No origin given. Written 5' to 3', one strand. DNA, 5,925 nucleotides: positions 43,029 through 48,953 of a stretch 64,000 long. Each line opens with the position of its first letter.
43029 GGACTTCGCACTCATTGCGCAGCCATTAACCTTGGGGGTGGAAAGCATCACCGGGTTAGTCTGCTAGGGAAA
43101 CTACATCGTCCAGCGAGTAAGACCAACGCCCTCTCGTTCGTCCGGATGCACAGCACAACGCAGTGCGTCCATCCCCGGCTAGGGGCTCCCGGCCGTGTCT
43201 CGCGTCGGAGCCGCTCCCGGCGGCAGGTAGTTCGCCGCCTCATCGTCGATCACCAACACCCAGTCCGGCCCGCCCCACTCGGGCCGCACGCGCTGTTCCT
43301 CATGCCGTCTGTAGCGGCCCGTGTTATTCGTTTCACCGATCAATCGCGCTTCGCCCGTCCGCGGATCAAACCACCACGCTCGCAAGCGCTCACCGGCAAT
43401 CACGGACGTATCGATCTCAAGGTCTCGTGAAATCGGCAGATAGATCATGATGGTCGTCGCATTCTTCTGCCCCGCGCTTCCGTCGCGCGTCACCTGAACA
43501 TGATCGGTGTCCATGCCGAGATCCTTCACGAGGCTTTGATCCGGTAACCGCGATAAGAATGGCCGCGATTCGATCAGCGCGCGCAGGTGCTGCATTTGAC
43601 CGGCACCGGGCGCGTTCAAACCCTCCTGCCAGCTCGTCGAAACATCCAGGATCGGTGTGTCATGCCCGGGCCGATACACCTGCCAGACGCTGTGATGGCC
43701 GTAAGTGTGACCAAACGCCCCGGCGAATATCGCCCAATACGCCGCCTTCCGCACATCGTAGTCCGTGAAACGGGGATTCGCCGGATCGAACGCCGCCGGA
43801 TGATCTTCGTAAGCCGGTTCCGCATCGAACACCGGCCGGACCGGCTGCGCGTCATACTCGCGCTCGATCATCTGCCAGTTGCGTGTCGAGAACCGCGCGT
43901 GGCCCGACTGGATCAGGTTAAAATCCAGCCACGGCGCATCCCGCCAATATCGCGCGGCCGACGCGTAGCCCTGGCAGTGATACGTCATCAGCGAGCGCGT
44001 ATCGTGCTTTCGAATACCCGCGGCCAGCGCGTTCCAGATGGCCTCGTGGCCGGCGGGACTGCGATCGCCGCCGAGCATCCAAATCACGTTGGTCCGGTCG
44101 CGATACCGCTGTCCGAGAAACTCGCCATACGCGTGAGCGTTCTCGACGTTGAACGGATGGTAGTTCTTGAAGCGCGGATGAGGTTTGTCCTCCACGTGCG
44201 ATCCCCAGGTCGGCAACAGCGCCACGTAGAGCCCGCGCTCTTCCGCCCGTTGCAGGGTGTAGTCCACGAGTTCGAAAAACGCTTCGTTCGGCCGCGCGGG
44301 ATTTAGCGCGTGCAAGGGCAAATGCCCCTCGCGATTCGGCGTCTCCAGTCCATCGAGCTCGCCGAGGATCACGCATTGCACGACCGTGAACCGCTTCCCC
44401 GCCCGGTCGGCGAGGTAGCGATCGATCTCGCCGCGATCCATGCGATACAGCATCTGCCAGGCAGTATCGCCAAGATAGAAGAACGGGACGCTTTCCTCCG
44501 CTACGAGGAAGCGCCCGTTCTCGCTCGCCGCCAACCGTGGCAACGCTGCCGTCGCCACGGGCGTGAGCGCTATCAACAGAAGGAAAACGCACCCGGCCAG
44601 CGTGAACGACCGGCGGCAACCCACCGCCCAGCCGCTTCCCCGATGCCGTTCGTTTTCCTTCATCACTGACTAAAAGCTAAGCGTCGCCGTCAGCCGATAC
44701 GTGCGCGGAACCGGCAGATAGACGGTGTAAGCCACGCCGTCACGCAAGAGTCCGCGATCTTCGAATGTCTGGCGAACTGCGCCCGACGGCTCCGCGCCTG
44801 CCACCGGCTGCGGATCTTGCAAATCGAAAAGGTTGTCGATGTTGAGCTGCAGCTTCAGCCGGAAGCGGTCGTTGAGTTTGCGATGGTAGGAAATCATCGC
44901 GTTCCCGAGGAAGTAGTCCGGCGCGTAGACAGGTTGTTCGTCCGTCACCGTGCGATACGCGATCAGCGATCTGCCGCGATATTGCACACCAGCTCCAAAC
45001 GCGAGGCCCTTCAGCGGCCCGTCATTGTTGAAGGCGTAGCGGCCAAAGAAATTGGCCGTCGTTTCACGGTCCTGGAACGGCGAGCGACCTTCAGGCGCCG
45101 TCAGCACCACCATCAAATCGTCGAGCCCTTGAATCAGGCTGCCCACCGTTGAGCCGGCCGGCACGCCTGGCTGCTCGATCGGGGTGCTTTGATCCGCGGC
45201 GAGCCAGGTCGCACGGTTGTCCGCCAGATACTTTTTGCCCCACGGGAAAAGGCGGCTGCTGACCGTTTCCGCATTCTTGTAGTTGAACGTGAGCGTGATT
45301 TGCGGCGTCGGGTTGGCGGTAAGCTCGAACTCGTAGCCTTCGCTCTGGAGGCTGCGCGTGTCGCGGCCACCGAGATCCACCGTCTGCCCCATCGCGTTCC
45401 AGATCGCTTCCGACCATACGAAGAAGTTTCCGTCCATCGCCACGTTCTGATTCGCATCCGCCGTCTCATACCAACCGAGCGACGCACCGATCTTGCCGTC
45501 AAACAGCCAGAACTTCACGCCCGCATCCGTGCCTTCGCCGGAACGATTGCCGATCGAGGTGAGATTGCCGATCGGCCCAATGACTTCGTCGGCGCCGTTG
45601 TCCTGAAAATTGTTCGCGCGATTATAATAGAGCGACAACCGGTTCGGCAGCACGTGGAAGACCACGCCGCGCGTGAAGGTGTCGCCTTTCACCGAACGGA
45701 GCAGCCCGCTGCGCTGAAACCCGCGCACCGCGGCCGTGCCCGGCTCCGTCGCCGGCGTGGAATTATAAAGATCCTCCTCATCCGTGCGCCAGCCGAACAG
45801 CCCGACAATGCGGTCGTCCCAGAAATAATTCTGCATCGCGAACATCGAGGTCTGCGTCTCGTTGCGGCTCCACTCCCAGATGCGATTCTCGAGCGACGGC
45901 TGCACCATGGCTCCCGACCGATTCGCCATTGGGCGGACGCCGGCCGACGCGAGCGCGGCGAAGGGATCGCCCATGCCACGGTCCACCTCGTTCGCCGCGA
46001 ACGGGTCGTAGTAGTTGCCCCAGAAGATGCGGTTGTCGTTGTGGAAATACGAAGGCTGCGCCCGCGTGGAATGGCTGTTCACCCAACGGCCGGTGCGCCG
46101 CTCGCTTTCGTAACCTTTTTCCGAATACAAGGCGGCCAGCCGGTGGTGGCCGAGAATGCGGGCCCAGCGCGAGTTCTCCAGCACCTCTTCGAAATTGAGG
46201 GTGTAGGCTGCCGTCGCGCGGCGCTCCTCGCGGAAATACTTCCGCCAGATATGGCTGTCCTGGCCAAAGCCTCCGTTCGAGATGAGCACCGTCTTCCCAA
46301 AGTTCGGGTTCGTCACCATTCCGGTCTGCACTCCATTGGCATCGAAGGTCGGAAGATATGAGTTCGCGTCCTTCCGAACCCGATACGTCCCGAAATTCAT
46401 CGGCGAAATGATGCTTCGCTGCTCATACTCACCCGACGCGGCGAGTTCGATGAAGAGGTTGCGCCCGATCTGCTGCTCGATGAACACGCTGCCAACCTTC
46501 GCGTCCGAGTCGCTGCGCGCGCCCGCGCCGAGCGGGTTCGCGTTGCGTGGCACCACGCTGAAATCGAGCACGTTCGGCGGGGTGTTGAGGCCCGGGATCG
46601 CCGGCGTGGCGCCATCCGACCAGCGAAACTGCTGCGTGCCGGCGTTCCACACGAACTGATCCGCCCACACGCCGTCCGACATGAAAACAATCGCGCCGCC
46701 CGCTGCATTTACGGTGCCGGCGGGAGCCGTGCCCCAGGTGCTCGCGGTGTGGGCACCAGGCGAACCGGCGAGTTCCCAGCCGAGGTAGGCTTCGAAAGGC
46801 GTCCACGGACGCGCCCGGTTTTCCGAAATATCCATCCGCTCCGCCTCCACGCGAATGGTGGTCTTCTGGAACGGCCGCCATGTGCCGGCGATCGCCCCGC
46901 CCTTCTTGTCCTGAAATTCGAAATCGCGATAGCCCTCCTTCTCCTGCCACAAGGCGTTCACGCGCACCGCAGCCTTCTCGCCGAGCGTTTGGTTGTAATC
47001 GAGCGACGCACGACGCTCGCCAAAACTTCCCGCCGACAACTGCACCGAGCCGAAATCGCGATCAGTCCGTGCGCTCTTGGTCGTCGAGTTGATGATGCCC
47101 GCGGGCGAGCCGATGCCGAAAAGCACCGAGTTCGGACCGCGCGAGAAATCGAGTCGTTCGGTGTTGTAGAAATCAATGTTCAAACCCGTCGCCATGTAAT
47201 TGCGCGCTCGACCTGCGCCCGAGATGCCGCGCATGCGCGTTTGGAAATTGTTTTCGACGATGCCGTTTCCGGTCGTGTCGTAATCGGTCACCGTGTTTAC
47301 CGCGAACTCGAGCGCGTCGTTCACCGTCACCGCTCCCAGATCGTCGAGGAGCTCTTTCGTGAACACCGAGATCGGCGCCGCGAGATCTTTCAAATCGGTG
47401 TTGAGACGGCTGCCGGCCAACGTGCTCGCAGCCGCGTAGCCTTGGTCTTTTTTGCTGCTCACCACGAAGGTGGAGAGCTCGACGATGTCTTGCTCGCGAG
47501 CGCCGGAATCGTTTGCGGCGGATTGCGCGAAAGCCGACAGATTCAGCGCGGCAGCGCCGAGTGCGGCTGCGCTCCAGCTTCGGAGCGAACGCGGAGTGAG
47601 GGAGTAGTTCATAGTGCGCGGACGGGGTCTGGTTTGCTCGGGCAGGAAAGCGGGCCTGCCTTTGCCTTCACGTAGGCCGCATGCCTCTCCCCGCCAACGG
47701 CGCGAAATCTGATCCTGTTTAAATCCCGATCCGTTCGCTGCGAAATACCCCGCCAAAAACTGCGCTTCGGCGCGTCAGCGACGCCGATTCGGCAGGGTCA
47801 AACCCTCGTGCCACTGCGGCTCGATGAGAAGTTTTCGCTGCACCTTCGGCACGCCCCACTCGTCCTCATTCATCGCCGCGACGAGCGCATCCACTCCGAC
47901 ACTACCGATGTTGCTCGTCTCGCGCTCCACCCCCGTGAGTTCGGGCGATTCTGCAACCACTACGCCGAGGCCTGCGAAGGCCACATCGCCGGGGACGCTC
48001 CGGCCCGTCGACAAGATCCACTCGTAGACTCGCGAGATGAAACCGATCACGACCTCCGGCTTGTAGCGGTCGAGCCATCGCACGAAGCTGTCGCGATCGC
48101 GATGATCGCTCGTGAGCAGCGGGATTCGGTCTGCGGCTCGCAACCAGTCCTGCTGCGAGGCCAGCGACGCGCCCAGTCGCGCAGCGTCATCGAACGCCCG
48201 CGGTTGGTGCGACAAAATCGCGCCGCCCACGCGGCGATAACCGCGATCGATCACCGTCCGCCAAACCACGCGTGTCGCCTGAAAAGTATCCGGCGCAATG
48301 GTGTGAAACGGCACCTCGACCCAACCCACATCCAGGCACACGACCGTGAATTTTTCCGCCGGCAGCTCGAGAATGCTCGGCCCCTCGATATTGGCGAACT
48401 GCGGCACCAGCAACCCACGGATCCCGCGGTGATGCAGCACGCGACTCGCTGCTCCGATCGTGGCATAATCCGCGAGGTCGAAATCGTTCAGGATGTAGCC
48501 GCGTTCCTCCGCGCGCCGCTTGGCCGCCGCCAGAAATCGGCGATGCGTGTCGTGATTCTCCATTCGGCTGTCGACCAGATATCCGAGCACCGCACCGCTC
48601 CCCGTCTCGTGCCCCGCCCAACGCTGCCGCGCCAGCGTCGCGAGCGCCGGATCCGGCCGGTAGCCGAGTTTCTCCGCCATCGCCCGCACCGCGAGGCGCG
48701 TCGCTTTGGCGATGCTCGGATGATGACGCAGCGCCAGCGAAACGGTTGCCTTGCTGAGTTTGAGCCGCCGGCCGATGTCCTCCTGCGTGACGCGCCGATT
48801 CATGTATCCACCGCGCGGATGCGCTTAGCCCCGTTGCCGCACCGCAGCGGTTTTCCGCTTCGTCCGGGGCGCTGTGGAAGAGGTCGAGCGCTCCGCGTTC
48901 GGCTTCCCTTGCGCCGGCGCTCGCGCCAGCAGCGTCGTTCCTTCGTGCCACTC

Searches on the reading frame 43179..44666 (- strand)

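Call 15: search_protein_families(library=pfam, proteins=[window:43179-44666:-], max_evalue=0.001)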
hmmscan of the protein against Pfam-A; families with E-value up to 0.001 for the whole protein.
window:43179-44666:- (495 aa): 2 families
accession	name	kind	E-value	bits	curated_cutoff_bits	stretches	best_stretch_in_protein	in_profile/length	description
PF13204.13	Apiosidase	-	2.8e-113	379.2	26.5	1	48-371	1-319/320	Apiosidase-like, catalytic domain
PF12904.13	Collagen_bind_2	-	5.5e-17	61.8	22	1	375-474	2-92/92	Putative collagen-binding domain of a collagenase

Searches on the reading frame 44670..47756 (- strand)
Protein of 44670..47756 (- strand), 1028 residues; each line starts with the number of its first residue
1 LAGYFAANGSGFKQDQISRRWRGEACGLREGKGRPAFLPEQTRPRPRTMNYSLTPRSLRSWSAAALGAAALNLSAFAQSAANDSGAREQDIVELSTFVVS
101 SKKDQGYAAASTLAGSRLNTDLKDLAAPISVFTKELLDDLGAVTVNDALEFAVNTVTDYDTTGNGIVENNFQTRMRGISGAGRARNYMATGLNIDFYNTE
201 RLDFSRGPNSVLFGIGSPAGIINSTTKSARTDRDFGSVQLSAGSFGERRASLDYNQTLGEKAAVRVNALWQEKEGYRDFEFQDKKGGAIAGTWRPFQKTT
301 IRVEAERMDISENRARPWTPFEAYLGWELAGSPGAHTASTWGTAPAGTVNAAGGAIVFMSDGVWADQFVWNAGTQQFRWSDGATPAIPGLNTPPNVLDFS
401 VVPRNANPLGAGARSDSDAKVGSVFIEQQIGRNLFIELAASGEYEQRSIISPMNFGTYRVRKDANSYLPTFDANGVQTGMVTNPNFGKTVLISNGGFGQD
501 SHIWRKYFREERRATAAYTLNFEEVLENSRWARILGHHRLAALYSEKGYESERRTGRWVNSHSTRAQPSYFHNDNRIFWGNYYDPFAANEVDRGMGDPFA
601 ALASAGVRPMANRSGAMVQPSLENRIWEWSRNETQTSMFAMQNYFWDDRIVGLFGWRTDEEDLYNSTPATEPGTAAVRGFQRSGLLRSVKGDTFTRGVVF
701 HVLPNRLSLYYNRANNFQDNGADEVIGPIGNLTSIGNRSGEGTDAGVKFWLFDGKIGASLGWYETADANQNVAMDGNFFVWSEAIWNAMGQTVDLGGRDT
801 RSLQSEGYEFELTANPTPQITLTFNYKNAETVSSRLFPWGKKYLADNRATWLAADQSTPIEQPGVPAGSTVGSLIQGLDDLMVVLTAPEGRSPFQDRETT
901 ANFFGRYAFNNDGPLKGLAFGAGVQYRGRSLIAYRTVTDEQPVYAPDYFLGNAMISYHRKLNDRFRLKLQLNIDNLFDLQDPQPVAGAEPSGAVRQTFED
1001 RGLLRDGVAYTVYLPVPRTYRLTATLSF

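Call 15: search_protein_families(library=pfam, proteins=[window:44670-47756:-], max_evalue=0.001)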
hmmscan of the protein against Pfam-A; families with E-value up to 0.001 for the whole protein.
window:44670-47756:- (1028 aa): 1 family
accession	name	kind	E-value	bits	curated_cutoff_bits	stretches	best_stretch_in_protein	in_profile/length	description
PF07715.20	Plug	-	1.1e-07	32.7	23.9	1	122-221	2-107/107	TonB-dependent Receptor Plug Domain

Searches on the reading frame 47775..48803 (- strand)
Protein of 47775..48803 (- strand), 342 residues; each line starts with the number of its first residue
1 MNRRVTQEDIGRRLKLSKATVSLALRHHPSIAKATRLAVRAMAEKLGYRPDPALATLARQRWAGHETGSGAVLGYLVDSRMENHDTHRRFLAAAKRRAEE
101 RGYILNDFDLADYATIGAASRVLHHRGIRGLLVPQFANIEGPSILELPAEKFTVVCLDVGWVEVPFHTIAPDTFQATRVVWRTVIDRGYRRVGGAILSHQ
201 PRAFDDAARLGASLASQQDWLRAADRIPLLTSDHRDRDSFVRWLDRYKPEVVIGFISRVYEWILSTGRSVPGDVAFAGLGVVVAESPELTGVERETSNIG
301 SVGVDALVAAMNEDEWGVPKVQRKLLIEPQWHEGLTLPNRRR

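Call 15: search_protein_families(library=pfam, proteins=[window:47775-48803:-], max_evalue=0.001)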
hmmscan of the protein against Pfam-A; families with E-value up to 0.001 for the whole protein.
window:47775-48803:- (342 aa): 2 families
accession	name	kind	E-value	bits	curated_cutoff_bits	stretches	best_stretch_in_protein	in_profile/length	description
PF00356.27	LacI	-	5.3e-09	36.2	27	1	8-51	3-46/46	Bacterial regulatory proteins, lacI family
PF13377.12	Peripla_BP_3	-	3.4e-06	27.7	26.5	1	185-315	5-149/167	Periplasmic binding protein-like domain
